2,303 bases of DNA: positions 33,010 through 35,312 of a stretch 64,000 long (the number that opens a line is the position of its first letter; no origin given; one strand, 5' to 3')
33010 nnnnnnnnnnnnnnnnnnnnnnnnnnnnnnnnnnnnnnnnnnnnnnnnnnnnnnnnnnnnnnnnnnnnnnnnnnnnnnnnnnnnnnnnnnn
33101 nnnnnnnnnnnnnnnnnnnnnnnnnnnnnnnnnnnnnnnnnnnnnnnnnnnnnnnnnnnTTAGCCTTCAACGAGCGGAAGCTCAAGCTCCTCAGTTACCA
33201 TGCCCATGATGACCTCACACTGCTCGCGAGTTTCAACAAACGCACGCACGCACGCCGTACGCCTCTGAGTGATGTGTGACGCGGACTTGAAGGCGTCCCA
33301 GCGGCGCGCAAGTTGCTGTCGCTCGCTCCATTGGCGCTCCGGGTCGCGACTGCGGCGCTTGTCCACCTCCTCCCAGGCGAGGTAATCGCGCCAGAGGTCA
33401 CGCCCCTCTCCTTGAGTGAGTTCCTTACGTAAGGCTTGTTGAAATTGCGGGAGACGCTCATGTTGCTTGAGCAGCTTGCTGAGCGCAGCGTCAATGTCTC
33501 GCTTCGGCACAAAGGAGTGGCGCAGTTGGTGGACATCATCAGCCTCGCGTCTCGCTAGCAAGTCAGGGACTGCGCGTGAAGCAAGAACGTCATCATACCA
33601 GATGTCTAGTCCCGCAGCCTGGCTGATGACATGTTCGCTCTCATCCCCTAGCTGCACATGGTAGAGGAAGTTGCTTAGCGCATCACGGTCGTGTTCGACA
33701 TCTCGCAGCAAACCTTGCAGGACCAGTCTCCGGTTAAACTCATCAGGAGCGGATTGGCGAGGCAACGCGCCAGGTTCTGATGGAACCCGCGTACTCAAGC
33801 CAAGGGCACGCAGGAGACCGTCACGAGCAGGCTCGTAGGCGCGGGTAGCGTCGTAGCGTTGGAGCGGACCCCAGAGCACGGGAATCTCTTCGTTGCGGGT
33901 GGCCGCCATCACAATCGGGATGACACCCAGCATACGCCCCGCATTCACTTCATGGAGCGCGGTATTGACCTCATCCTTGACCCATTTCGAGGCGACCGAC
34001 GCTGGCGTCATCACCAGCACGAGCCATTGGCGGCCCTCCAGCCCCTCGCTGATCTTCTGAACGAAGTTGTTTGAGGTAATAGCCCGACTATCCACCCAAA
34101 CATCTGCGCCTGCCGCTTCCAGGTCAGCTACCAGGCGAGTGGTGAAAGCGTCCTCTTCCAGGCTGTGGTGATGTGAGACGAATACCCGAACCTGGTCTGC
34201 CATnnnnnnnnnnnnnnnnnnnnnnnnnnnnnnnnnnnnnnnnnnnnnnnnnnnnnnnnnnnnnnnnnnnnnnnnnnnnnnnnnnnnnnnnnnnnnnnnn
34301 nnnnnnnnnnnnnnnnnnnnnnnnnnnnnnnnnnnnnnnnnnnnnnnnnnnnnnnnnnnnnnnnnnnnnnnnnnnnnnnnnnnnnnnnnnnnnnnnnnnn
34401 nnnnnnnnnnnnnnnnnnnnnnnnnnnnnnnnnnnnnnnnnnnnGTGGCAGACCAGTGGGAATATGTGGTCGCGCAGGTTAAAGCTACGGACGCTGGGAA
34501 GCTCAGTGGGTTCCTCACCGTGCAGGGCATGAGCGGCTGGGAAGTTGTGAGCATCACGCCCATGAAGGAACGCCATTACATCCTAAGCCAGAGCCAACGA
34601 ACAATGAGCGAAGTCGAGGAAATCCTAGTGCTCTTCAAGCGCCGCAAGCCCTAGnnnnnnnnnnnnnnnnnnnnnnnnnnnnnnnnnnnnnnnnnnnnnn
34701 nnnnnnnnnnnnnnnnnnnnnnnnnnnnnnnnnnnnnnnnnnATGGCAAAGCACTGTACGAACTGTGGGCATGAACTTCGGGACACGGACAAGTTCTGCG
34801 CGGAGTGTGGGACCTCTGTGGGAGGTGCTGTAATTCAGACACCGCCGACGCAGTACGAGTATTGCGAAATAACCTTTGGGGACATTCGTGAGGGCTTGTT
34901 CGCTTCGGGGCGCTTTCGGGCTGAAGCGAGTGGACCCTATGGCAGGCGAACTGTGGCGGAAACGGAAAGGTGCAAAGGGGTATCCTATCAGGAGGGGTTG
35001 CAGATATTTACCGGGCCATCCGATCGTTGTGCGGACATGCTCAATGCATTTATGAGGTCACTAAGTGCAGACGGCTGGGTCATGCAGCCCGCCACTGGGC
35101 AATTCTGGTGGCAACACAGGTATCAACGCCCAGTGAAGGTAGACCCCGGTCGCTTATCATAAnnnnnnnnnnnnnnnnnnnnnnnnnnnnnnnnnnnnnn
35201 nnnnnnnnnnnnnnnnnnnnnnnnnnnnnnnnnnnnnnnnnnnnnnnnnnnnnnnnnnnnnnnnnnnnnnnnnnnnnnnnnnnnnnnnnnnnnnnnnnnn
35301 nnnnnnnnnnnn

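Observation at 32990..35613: TIR-domain protein islet abutting the 3' end of tRNA-Thr: candidate defence locus with an unknown sensor domain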

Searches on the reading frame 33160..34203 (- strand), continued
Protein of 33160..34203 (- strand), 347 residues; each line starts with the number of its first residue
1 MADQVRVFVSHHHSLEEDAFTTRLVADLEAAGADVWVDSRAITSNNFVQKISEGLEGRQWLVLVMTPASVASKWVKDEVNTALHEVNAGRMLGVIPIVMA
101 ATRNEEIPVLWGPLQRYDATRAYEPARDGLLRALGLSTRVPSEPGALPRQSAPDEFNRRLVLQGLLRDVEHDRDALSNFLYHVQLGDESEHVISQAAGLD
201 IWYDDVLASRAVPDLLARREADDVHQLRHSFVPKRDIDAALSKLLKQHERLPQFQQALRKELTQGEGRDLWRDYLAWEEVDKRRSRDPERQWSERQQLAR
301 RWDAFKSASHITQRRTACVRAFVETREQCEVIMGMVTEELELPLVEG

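Call 51: fold_search(model_id=the predicted structure, library=pdb)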
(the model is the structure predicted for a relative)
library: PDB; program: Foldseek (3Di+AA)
matches with E <= 10: 834; with E <= 0.001: 0
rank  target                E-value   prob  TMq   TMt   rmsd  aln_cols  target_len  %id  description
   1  8gl3                  1.5e-02  0.87  0.19  0.28  12.6       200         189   12  De novo design of monomeric helical bundles for pH-controlled membrane lysis (released 2023-09-06)
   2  4uos                  2.0e-02  0.87  0.18  0.28  14.2       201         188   11  Thermodynamic hyperstability in parametrically designed helical bundles (released 2014-11-05)
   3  6ek8                  3.8e-02  0.30  0.14  0.16  32.1       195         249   17  YaxB from Yersinia enterocolitica (released 2018-05-16)
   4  8w6e_B                5.7e-02  0.95  0.19  0.39  10.6       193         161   14  De novo design of HBC599 binder (released 2024-11-27)
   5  6yvd_C                9.6e-02  0.11  0.13  0.11  27.7       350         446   12  Head segment of the S.cerevisiae condensin holocomplex in presence of ATP (released 2020-07-22)
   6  3caz_B                1.0e-01  0.54  0.18  0.27  30.2       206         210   16  Crystal structure of a BAR protein from Galdieria sulphuraria (released 2008-03-04)
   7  8tgd_B                1.0e-01  0.16  0.13  0.17  27.4       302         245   11  STX-478, a Mutant-Selective, Allosteric Inhibitor bound to H1047R PI3Kalpha (released 2023-09-06)
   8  9a6c_A                1.1e-01  0.13  0.17  0.11  34.3       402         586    8  Integrative model of YYDD-YYDB by crosslinking MS and deep learning (released 2024-09-18)
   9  1x03                  1.1e-01  0.25  0.14  0.21  23.3       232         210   14  Crystal structure of endophilin BAR domain (released 2006-05-02)
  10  4g84_A                1.2e-01  0.84  0.17  0.14   7.4       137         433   18  Crystal structure of human HisRS (released 2012-09-26)
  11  6h2e_Q                1.2e-01  0.35  0.16  0.20  31.3       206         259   11  Structure of the soluble AhlC of the tripartite alpha-pore forming toxin, AHL, from Aeromonas hydrophila. (released 2019-07-10)
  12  8ts9_B                1.2e-01  0.15  0.14  0.17  25.6       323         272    9  Human PI3K p85alpha/p110alpha H1047R bound to compound 1 (released 2023-11-22)
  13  6z0c_C                1.3e-01  0.16  0.13  0.18  26.1       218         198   11  Structure of in silico modelled artificial Maquette-3 protein (released 2021-03-17)
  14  4x5o_B                1.5e-01  0.93  0.18  0.18   6.8       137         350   17  Human histidine tRNA synthetase (released 2015-11-25)
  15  8am0_B                1.5e-01  0.28  0.17  0.23  26.8       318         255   11  Crystal structure of human T1061E PI3Kalpha in complex with its regulatory subunit and the inhibitor GDC-0077 (Inavoli (released 2023-12-13)
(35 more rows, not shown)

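Call 81: search_protein_families(library=phrogs, proteins=[L001:2340-5105:-, L004:3736-4833:-], max_evalue=0.01)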
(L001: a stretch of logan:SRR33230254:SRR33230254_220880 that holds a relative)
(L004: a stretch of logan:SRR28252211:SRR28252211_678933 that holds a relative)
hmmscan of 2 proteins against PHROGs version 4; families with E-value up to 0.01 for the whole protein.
L001:2340-5105:- (921 aa): 6 families
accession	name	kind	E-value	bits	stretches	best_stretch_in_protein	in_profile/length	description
phrog_1829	-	DNA, RNA and nucleotide metabolism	3.9e-71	241.2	1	14-324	3-320/772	DNA primase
phrog_13901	-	DNA, RNA and nucleotide metabolism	4.9e-63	214.4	1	14-295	8-296/341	DNA primase/helicase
phrog_3022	-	DNA, RNA and nucleotide metabolism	3.3e-38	132.6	1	15-323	7-322/788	DNA primase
phrog_8643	-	DNA, RNA and nucleotide metabolism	1.2e-26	94.6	1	16-170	36-173/179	DNA polymerase/primase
phrog_35045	-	DNA, RNA and nucleotide metabolism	4.6e-22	79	1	49-171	40-163/826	DNA primase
phrog_15962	-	DNA, RNA and nucleotide metabolism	1.7e-18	67.3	1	12-168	26-188/835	DNA primase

L004:3736-4833:- (365 aa): 12 families
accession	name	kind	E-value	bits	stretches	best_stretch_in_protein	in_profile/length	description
phrog_906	-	DNA, RNA and nucleotide metabolism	2.8e-40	139.9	1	29-274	512-753/872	DNA polymerase/primase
phrog_2850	-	unknown function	4.4e-40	139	1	51-308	149-411/465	-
phrog_3228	-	DNA, RNA and nucleotide metabolism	5.2e-18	65.7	1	42-254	357-580/766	replicative helicase-primase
phrog_3123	-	unknown function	3.5e-15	56.6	2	27-109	307-392/583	-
phrog_6012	-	DNA, RNA and nucleotide metabolism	6e-14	53.1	1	47-219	133-308/447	DNA helicase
phrog_239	-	DNA, RNA and nucleotide metabolism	1.8e-09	38.1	1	47-250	346-578/801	DNA primase/helicase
phrog_2597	-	DNA, RNA and nucleotide metabolism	3.3e-09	36.8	1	51-217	358-526/747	DNA primase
phrog_1284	-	unknown function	9.4e-09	36.1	1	47-130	22-104/306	-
phrog_25693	-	unknown function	1.7e-06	27.9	1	45-231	35-238/405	-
phrog_6357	-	unknown function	8.8e-06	26.2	1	48-251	19-211/321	-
phrog_19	-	DNA, RNA and nucleotide metabolism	0.0078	16.1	0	53-105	347-390/621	DnaB-like replicative helicase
phrog_2765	-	other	0.008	16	0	57-83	247-275/443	PhoH-like phosphate starvation-inducible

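Call 96: list_cluster_members(proteins=[P0001, P0121, P0126])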
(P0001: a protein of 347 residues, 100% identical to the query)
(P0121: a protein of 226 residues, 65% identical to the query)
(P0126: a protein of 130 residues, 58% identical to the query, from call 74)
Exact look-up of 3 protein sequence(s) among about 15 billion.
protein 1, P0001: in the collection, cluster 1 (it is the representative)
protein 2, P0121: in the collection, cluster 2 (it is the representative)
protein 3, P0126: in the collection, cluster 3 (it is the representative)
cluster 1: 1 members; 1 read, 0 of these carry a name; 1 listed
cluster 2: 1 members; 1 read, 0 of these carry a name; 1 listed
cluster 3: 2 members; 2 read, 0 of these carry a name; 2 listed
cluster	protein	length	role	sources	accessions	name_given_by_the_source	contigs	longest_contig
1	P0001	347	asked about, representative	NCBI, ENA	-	-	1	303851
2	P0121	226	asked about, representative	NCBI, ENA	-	-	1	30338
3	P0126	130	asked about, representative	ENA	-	-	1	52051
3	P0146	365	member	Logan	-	-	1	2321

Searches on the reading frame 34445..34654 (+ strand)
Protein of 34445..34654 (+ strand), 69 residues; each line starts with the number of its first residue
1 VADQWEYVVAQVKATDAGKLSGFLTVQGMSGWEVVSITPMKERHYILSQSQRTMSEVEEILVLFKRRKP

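Call 4: search_protein_families(library=pfam, proteins=[window:34445-34654:+], max_evalue=1)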
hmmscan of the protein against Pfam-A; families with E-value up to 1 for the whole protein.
window:34445-34654:+ (69 aa): 1 family
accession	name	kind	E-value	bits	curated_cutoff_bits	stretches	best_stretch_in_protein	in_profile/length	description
PF13783.11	DUF4177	-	2.7e-05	24.8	25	1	5-66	1-64/65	Domain of unknown function (DUF4177)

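Call 5: search_protein_families(library=padloc, proteins=[window:34445-34654:+], max_evalue=1)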
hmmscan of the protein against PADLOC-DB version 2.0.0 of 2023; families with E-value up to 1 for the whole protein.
window:34445-34654:+ (69 aa): 0 families

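Call 9: search_protein_families(library=ncbifam, proteins=[window:34445-34654:+], max_evalue=1)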
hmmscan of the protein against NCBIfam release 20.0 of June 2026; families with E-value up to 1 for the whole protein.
window:34445-34654:+ (69 aa): 1 family
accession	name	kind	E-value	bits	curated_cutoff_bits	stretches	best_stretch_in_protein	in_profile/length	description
NF053529.1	Sp36_fam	equivalog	0.00015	21.6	50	1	5-40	1-36/50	Sp36 family protein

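Call 81: search_protein_families(library=phrogs, proteins=[window:34445-34654:+], max_evalue=0.01)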
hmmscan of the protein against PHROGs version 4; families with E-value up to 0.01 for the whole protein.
window:34445-34654:+ (69 aa): 0 families

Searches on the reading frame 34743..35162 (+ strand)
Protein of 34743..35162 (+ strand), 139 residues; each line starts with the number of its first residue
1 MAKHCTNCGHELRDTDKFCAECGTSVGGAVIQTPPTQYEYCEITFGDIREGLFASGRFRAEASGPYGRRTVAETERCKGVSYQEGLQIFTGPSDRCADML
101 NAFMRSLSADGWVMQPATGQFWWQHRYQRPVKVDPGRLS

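Call 4: search_protein_families(library=pfam, proteins=[window:34743-35162:+], max_evalue=1)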
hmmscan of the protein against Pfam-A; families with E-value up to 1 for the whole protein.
window:34743-35162:+ (139 aa): 12 families
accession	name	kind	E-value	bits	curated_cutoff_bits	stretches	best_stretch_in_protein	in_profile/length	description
PF13240.11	Zn_Ribbon_1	-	7.6e-09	35.5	25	1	4-25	1-22/23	zinc-ribbon domain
PF12773.13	DZR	-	1.5e-05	25.5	27.3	1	5-26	1-22/45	Double zinc ribbon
PF13248.11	Zn_ribbon_3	-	7e-05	22.6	27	1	4-24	4-24/26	zinc-ribbon domain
PF14803.11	Zn_ribbon_Nudix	-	0.0039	17.5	25.6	0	3-13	1-11/34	Nudix N-terminal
PF24460.1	DUF7575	-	0.0072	16.1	28.5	1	3-26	4-27/28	Domain of unknown function (DUF7575)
PF09297.16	Zn_ribbon_NUD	-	0.013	15.6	24.8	0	2-11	21-30/32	NADH pyrophosphatase zinc ribbon domain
PF18912.6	DZR_2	-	0.028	14.7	27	1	4-27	23-47/56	Double zinc ribbon domain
PF17032.10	Zn_ribbon_15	-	0.043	15.1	28.9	1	3-23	53-73/73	zinc-ribbon family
PF12172.15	zf-ChsH2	-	0.072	13.3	23.2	1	2-23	11-32/37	ChsH2, rubredoxin-like zinc ribbon domain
PF16919.11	PknG_rubred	-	0.11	12.9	28.5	1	14-42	34-62/74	Protein kinase G rubredoxin domain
PF14149.11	YhfH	-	0.12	12.7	27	0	2-13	13-24/37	YhfH-like protein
PF09889.16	DUF2116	-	0.14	12.6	26.8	1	3-21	4-22/59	Probable treble clef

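Call 5: search_protein_families(library=padloc, proteins=[window:34743-35162:+], max_evalue=1)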
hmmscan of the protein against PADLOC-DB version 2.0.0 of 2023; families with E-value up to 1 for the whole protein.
window:34743-35162:+ (139 aa): 0 families

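Call 9: search_protein_families(library=ncbifam, proteins=[window:34743-35162:+], max_evalue=1)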
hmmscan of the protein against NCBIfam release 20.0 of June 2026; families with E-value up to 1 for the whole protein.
window:34743-35162:+ (139 aa): 5 families
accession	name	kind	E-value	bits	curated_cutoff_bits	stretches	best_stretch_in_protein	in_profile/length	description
NF045510.1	4Cys_prefix_kin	domain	0.0051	17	24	0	14-25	14-25/26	4-Cys prefix domain-containing protein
NF053815.1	teico_TcaA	equivalog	0.054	12.3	550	1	3-27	2-26/463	membrane-associated protein TcaA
NF049953.1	ribbon_DG_selen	exception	0.14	12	130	1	4-25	149-170/172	zinc ribbon-containing (seleno)protein DG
NF001646.0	PRK00420.1-3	equivalog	0.38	11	117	1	2-25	20-45/117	hypothetical protein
NF005651.0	PRK07418.1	subfamily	0.49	8.5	942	1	3-25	594-616/617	acetolactate synthase large subunit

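Call 74: find_homologous_proteins(query=window:34743-35162:+, max_evalue=0.01)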
Query window:34743-35162:+ (139 aa): 20 proteins with E <= 0.01 among 27 candidates.
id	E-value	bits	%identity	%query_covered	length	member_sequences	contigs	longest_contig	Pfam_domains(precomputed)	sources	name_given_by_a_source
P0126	4.2e-45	171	58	93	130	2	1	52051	PF13240.12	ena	-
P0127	1.1e-23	102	42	94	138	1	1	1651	PF13240.12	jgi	jgi:hypothetical protein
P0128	4.0e-23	100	41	95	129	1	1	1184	PF13240.12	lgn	-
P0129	3.3e-22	97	43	94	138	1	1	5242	PF13240.12,PF12773.14,PF13248.12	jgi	jgi:zinc-ribbon domain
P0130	9.8e-22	95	41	95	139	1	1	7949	PF13240.12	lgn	-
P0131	1.0e-21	95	43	95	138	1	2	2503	PF13240.12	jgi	jgi:zinc ribbon protein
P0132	2.0e-21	94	43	95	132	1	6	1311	PF13240.12,PF12773.14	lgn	-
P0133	8.2e-21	92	42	95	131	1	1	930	PF13240.12,PF12773.14,PF13248.12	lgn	-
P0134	2.0e-20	91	40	95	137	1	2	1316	PF13240.12,PF12773.14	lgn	-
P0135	2.9e-20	91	47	81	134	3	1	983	PF13240.12,PF12773.14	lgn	-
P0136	3.3e-19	87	40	95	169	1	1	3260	PF13240.12,PF12773.14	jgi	jgi:zinc-ribbon domain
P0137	9.9e-19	86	46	81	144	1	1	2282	PF13240.12,PF13248.12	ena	-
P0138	1.7e-17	82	37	95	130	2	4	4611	PF13240.12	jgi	jgi:sugar (pentulose or hexulose) kinase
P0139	1.1e-16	79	57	48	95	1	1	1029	PF13240.12,PF12773.14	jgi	jgi:zinc ribbon protein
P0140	2.2e-16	78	56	59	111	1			PF13240.12,PF12773.14,PF13248.12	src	-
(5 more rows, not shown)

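Call 75: find_encoding_contigs(protein=P0126, flank=6000, max_places=2)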
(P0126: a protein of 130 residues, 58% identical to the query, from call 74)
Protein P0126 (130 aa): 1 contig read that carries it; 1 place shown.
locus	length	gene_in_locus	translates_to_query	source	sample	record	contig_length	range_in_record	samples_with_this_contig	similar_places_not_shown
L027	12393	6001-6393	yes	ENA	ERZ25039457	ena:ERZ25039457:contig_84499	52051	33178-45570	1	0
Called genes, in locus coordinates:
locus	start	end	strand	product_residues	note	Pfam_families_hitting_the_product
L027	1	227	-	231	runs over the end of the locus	-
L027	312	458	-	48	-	-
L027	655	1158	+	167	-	PF22381:Staph_reg_Sar_Rot, PF12802:MarR_2, PF01047:MarR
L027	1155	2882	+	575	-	PF00664:ABC_membrane, PF00005:ABC_tran, PF02463:SMC_N (faint)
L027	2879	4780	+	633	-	PF00664:ABC_membrane, PF13748:ABC_membrane_3 (weak), PF00005:ABC_tran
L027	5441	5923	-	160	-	-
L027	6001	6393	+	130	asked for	PF13240:Zn_Ribbon_1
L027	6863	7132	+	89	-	-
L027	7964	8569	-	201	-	PF13481:AAA_25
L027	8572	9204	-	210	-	PF13481:AAA_25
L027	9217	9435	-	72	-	-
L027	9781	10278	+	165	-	-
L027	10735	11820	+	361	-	PF22560:GMT-wHTH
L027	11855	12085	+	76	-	PF07505:DUF5131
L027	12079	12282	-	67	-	-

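Call 76: find_encoding_contigs(protein=P0130, flank=6000, max_places=2)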
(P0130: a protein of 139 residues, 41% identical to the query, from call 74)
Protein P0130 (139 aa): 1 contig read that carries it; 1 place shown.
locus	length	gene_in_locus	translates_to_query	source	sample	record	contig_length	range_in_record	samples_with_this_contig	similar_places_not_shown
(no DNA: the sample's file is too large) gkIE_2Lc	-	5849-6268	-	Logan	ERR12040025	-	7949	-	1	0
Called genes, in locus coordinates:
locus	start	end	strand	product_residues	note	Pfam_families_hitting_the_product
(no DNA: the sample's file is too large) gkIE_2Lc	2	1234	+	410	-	?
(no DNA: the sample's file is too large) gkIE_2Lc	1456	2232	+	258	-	-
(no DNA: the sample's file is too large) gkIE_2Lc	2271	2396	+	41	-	-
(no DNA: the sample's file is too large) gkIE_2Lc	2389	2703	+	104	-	-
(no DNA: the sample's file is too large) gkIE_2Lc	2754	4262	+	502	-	PF00805:Pentapeptide (weak), PF13576:Pentapeptide_3 (faint), PF00805:Pentapeptide (weak), PF13599:Pentapeptide_4, PF00805:Pentapeptide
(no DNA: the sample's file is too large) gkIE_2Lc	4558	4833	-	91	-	-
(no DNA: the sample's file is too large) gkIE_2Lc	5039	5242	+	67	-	-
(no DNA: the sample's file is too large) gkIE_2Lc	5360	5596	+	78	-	-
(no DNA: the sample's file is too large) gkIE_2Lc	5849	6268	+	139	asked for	PF13240:Zn_Ribbon_1 (weak)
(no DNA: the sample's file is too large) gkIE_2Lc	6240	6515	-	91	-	-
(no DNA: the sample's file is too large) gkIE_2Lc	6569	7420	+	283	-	PF06439:3keto-disac_hyd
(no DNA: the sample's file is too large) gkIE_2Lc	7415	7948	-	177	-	?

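Call 77: find_encoding_contigs(protein=P0129, flank=6000, max_places=2)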
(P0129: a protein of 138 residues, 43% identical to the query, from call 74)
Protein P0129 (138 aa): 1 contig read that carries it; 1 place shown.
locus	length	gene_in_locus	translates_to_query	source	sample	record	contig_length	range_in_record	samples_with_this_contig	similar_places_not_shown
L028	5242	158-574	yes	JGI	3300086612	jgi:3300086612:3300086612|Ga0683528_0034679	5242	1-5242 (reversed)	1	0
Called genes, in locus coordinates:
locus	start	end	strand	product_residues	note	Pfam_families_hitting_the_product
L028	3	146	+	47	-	?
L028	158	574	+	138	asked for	PF12773:DZR (weak), PF13240:Zn_Ribbon_1, PF13248:Zn_ribbon_3 (weak)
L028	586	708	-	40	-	-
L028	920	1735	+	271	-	PF13427:AadA_C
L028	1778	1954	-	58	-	-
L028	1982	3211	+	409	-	PF01408:GFO_IDH_MocA, PF02894:GFO_IDH_MocA_C (weak), PF22725:GFO_IDH_MocA_C3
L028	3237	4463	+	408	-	PF01408:GFO_IDH_MocA, PF03435:Sacchrp_dh_NADP (weak), PF03447:NAD_binding_3 (weak), PF22725:GFO_IDH_MocA_C3, PF02894:GFO_IDH_MocA_C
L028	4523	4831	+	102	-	PF13546:DDE_5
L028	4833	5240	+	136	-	?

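Call 80: search_protein_families(library=pfam, proteins=[L027:6863-7132:+, L027:5441-5923:-, L027:9781-10278:+, L027:10735-11820:+, L027:9217-9435:-], max_evalue=0.1)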
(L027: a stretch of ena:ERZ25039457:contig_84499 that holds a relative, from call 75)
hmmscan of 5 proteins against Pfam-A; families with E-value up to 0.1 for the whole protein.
L027:6863-7132:+ (89 aa): 1 family
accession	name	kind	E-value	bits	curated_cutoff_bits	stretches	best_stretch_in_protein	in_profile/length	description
PF13783.11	DUF4177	-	0.064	13.9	25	0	33-62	23-52/65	Domain of unknown function (DUF4177)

L027:5441-5923:- (160 aa): 0 families

L027:9781-10278:+ (165 aa): 0 families

L027:10735-11820:+ (361 aa): 1 family
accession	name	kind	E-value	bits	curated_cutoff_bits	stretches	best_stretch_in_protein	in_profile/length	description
PF22560.2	GMT-wHTH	-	1.4e-16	61.1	27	1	278-346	1-76/82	GMT-like wHTH domain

L027:9217-9435:- (72 aa): 0 families

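Call 81: search_protein_families(library=phrogs, proteins=[window:34743-35162:+, L027:5441-5923:-], max_evalue=0.01)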
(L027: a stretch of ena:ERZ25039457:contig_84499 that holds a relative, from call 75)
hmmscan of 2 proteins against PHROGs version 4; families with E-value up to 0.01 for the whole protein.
window:34743-35162:+ (139 aa): 1 family
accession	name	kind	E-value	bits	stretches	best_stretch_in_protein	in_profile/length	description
phrog_2546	-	unknown function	2.9e-05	25.4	1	4-32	2-30/180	-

L027:5441-5923:- (160 aa): 1 family
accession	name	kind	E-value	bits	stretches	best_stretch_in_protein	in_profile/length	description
phrog_2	-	head and packaging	0.0022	17.8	1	16-105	253-333/807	terminase large subunit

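Call 100: search_protein_families(library=pfam, alignment_id=A9, max_evalue=1)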
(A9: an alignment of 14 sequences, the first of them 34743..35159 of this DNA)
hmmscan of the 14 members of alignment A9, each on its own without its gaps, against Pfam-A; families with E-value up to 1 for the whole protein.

A. member 1, window:34743-35159:+ (139 aa): 12 families
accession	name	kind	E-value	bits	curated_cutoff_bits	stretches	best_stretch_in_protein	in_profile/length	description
PF13240.11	Zn_Ribbon_1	-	7.6e-09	35.5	25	1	4-25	1-22/23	zinc-ribbon domain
PF12773.13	DZR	-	1.5e-05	25.5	27.3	1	5-26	1-22/45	Double zinc ribbon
PF13248.11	Zn_ribbon_3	-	7e-05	22.6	27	1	4-24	4-24/26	zinc-ribbon domain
PF14803.11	Zn_ribbon_Nudix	-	0.0039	17.5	25.6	0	3-13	1-11/34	Nudix N-terminal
PF24460.1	DUF7575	-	0.0072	16.1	28.5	1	3-26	4-27/28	Domain of unknown function (DUF7575)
PF09297.16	Zn_ribbon_NUD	-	0.013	15.6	24.8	0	2-11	21-30/32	NADH pyrophosphatase zinc ribbon domain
PF18912.6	DZR_2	-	0.028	14.7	27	1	4-27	23-47/56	Double zinc ribbon domain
PF17032.10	Zn_ribbon_15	-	0.043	15.1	28.9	1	3-23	53-73/73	zinc-ribbon family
PF12172.15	zf-ChsH2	-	0.072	13.3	23.2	1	2-23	11-32/37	ChsH2, rubredoxin-like zinc ribbon domain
PF16919.11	PknG_rubred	-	0.11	12.9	28.5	1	14-42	34-62/74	Protein kinase G rubredoxin domain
PF14149.11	YhfH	-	0.12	12.7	27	0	2-13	13-24/37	YhfH-like protein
PF09889.16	DUF2116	-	0.14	12.6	26.8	1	3-21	4-22/59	Probable treble clef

B. families by the number of members that match (of 14 scanned): 29 families (the first 25 are shown)
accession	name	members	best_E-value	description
PF13240.11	Zn_Ribbon_1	14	1.8e-09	zinc-ribbon domain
PF12773.13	DZR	14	4.7e-06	Double zinc ribbon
PF13248.11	Zn_ribbon_3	14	7.6e-06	zinc-ribbon domain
PF14803.11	Zn_ribbon_Nudix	14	0.00027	Nudix N-terminal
PF09297.16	Zn_ribbon_NUD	14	0.00037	NADH pyrophosphatase zinc ribbon domain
PF17032.10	Zn_ribbon_15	14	0.0022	zinc-ribbon family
PF18912.6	DZR_2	14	0.0094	Double zinc ribbon domain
PF09889.16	DUF2116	14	0.013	Probable treble clef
PF24460.1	DUF7575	13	0.0062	Domain of unknown function (DUF7575)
PF14149.11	YhfH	13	0.0096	YhfH-like protein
PF16919.11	PknG_rubred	11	0.016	Protein kinase G rubredoxin domain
PF12172.15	zf-ChsH2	7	0.0067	ChsH2, rubredoxin-like zinc ribbon domain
PF10005.14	Zn_ribbon_DZR_6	7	0.029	zinc-ribbon domain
PF04981.18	NMD3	4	0.024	NMD3 family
PF14446.12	Prok-RING_1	3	0.03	Prokaryotic RING finger family 1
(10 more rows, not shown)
